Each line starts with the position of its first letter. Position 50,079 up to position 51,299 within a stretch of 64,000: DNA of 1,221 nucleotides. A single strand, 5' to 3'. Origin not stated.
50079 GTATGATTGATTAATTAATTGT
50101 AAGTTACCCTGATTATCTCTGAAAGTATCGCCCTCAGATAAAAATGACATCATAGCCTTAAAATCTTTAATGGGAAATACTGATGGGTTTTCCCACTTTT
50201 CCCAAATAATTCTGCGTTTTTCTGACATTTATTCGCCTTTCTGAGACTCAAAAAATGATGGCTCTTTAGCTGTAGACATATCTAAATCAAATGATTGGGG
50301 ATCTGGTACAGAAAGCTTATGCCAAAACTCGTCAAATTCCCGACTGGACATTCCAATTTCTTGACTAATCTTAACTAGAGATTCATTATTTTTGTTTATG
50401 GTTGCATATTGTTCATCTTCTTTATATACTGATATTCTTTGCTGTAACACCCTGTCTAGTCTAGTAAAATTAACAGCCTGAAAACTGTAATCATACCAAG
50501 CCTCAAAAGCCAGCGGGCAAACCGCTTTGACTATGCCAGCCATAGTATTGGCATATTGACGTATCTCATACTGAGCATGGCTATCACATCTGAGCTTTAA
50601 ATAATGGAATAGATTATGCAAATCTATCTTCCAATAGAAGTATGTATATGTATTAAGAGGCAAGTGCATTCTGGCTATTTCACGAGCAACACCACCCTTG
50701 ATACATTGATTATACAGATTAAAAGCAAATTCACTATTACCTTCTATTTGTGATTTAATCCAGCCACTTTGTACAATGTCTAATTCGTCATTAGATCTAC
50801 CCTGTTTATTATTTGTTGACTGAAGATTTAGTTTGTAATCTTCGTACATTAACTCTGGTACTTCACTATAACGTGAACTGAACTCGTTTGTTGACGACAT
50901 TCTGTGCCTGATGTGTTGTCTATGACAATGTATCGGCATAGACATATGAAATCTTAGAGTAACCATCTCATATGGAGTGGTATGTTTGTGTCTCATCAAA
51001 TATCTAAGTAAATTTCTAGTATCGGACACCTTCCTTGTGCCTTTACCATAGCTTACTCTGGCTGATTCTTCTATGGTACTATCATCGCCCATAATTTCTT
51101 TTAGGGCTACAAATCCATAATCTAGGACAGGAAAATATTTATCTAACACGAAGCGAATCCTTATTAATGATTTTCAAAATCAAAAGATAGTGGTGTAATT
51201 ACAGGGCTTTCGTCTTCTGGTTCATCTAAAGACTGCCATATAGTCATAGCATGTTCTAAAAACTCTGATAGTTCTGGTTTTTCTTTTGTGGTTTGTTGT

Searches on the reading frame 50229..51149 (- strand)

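Call 10: search_protein_families(library=pfam, proteins=[window:50229-51149:-], max_evalue=0.01)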
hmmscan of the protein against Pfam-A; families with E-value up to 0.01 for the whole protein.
window:50229-51149:- (306 aa): 1 family
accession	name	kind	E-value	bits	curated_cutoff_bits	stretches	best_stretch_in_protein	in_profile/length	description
PF02511.20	Thy1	-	2.5e-48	164.8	24.8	1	19-212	5-190/191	Thymidylate synthase complementing protein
